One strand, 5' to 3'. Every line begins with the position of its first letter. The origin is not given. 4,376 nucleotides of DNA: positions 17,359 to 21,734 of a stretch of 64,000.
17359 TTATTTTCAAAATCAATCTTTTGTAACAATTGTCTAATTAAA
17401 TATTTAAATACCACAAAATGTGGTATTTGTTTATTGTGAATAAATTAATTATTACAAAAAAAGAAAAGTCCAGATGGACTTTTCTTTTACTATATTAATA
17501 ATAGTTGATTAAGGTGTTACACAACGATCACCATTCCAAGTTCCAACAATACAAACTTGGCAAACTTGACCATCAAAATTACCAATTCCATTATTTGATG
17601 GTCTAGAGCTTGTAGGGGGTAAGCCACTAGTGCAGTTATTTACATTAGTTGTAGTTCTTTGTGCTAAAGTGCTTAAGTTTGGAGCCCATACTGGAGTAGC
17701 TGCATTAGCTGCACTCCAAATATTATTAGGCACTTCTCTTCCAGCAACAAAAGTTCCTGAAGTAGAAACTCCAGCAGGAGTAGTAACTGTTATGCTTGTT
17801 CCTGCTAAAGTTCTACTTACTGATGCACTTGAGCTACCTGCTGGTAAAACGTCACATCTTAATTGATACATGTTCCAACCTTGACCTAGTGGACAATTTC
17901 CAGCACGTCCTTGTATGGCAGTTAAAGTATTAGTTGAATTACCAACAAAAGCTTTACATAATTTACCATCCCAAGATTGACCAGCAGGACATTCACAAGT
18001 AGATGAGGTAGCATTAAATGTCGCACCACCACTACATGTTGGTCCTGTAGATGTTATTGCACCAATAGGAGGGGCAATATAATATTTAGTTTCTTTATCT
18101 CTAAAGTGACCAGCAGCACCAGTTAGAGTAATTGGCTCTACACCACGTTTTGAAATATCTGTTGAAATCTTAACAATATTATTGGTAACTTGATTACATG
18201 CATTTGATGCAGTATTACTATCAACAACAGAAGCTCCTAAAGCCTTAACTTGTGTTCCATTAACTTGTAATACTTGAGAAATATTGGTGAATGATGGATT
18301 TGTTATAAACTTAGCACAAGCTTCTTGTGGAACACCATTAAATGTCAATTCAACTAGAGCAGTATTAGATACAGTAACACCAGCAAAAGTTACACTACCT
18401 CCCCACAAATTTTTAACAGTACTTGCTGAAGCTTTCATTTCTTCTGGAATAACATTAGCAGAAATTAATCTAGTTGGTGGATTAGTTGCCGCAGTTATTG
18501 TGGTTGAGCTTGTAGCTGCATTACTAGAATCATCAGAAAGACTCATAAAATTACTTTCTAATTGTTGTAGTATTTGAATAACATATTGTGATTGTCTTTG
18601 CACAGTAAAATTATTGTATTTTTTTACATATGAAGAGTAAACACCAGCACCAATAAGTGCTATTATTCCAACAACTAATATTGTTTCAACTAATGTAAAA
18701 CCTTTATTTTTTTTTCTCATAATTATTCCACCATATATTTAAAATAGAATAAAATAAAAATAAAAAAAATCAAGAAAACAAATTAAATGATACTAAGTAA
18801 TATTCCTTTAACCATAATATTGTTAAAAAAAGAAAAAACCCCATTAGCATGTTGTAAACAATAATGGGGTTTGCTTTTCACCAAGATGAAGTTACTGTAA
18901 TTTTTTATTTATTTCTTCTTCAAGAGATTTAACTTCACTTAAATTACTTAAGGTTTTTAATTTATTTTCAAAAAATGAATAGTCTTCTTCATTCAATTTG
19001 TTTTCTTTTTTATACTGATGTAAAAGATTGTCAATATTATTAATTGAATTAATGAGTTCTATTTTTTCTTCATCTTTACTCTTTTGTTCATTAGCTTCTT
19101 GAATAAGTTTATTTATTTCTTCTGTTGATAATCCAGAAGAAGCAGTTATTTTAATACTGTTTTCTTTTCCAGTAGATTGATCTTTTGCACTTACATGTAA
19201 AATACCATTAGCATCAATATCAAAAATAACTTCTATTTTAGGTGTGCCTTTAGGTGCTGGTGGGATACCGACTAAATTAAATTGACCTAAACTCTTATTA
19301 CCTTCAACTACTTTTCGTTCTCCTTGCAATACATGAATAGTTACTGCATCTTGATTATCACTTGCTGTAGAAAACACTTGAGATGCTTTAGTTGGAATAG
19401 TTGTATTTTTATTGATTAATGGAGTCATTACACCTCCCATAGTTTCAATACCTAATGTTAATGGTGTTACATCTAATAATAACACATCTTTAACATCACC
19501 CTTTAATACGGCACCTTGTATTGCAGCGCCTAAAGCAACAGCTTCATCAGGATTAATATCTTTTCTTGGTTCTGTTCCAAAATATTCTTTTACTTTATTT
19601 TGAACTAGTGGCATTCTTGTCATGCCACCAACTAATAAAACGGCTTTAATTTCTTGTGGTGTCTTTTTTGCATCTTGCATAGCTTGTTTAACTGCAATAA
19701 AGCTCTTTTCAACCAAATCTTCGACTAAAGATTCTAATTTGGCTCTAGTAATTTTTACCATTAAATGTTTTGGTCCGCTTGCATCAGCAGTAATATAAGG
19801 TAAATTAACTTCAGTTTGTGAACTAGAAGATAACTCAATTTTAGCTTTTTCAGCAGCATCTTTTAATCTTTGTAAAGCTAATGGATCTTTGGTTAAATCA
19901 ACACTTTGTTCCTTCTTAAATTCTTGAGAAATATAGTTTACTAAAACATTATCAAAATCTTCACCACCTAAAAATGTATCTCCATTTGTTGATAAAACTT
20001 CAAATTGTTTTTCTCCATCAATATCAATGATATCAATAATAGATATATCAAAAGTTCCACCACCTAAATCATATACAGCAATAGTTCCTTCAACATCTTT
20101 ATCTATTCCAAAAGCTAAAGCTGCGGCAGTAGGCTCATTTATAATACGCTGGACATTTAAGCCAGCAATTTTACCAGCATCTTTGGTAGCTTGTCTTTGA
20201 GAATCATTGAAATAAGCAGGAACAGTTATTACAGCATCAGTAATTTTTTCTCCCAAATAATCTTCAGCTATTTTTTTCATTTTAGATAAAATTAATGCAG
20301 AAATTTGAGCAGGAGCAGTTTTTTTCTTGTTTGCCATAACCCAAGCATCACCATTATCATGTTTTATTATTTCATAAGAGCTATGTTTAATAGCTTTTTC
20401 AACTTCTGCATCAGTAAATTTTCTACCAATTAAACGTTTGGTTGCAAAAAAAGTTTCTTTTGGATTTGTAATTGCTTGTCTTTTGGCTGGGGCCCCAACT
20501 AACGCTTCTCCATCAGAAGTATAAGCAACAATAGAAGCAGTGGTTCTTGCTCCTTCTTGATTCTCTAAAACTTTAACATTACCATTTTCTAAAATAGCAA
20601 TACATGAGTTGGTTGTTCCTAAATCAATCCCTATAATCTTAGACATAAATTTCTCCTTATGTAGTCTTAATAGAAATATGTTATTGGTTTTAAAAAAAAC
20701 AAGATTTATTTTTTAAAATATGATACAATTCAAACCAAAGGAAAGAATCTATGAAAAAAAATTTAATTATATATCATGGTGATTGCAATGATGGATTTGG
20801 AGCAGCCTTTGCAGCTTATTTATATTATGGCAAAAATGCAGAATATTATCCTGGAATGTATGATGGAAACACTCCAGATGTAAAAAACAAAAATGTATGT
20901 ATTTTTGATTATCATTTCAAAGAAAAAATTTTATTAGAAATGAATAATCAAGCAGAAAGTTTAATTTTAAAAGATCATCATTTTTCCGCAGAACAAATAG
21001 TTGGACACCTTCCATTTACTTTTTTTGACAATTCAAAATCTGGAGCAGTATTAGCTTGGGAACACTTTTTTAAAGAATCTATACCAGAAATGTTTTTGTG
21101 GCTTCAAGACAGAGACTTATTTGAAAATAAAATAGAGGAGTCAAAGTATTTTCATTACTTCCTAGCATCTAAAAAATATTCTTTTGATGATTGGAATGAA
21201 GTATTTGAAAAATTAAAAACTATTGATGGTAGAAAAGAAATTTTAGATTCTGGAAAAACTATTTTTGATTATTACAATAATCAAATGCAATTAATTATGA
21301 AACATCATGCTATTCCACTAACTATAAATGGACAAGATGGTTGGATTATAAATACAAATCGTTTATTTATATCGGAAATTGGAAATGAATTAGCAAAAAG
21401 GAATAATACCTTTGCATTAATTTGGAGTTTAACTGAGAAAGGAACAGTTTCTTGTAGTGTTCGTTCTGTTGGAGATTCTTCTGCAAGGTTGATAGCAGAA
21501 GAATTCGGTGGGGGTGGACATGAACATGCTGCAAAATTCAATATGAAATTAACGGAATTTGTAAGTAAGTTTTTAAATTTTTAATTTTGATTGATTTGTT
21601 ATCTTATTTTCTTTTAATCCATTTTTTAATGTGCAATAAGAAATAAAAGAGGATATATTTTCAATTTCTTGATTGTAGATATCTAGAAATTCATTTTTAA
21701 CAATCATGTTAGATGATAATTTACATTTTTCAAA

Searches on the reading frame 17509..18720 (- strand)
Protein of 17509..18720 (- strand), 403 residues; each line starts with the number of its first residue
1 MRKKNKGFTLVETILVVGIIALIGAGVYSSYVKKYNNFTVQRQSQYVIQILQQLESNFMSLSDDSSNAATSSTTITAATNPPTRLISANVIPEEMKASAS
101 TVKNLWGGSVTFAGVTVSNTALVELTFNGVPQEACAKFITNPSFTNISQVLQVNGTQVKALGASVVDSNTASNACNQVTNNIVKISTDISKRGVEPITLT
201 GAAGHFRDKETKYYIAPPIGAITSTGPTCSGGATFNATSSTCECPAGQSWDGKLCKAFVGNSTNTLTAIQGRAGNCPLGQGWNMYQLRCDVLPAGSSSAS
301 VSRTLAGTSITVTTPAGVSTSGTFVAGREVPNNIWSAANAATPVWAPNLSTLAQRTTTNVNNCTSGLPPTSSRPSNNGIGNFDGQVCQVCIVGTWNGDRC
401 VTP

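Call 6: search_protein_families(library=pfam, proteins=[window:17509-18720:-], max_evalue=0.001)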
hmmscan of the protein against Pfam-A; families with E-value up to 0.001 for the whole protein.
window:17509-18720:- (403 aa): 2 families
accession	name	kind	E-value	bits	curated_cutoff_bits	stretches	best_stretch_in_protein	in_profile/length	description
PF08805.16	PilS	-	3.9e-11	43.6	22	1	83-185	34-135/138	PilS N terminal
PF07963.17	N_methyl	-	3.4e-06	26.8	21.2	1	2-28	1-27/27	Prokaryotic N-terminal methylation motif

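Call 74: search_protein_families(library=ncbifam, proteins=[window:17509-18720:-], max_evalue=0.05)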
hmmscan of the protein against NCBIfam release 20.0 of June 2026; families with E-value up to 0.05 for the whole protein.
window:17509-18720:- (403 aa): 9 families
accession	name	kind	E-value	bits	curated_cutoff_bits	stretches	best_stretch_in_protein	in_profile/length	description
NF041013.1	T4P_ComGE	equivalog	0.0001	22.3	49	1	3-53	1-51/83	competence type IV pilus minor pilin ComGE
NF007862.0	PRK10574.1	equivalog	0.00064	19.9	138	1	3-35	2-37/145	prepilin peptidase-dependent pilin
NF007800.0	PRK10506.1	equivalog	0.00074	19.4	158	1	3-136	6-127/163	prepilin peptidase-dependent protein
TIGR02532.1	IV_pilin_GFxxxE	domain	0.0012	18.6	16.3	1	6-27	2-23/24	prepilin-type N-terminal cleavage/methylation domain-containing protein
NF041775.1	typeIV_PilA_Myxo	equivalog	0.0015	18.5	400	1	3-156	8-153/214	type IV pilin protein PilA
NF041002.1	pilin_ComGF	equivalog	0.0053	17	80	1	5-65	1-62/139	competence type IV pilus minor pilin ComGF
NF040982.1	ComGD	equivalog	0.0066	16.9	70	1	5-51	1-47/139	competence type IV pilus minor pilin ComGD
TIGR01708.2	typeII_sec_gspH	equivalog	0.0073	16.3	80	1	6-53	2-49/169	type II secretion system minor pseudopilin GspH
NF040904.1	PhrA_Strep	subfamily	0.01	16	40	1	3-53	2-44/56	PhrA family quorum-sensing system peptide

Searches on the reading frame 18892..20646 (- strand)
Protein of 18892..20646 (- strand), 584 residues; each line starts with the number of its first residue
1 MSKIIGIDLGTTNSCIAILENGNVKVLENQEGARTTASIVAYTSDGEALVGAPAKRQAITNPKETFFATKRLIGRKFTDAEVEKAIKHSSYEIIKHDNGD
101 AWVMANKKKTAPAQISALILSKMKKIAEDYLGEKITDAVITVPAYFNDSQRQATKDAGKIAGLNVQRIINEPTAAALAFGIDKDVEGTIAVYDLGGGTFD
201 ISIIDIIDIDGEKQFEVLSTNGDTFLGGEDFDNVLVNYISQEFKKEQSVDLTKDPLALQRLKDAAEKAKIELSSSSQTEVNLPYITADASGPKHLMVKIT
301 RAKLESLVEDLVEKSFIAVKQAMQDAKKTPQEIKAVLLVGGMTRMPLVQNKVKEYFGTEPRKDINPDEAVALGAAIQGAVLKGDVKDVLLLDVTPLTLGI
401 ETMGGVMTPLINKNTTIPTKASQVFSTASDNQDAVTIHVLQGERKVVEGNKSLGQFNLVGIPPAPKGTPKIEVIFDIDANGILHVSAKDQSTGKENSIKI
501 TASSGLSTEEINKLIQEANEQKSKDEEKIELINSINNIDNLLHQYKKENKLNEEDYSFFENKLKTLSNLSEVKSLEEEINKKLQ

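Call 6: search_protein_families(library=pfam, proteins=[window:18892-20646:-], max_evalue=0.001)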
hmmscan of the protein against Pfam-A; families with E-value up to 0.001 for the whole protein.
window:18892-20646:- (584 aa): 3 families
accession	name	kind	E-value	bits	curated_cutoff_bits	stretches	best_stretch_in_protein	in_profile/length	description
PF00012.26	HSP70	-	1.4e-238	793.5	20.6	1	4-579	1-567/599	Hsp70 protein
PF06723.19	MreB_Mbl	-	8.1e-14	51.6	27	1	121-376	80-317/327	MreB/Mbl protein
PF02782.22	FGGY_C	-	2.6e-05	24.5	27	1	252-380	70-196/198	FGGY family of carbohydrate kinases, C-terminal domain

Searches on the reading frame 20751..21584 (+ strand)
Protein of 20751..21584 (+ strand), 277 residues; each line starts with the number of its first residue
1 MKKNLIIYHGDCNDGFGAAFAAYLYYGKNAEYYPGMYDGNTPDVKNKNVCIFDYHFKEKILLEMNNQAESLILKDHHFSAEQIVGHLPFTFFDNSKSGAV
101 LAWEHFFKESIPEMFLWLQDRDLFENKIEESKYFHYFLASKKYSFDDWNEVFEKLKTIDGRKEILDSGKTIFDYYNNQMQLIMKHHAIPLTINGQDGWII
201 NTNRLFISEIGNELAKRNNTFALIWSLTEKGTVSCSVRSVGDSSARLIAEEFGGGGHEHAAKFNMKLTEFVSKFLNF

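Call 86: search_protein_families(library=pfam, proteins=[window:20751-21584:+], max_evalue=0.001)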
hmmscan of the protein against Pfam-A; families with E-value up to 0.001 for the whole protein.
window:20751-21584:+ (277 aa): 1 family
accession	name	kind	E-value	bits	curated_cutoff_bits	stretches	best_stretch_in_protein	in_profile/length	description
PF02272.25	DHHA1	-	3.9e-06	27.7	25.9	1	208-276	19-94/102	DHHA1 domain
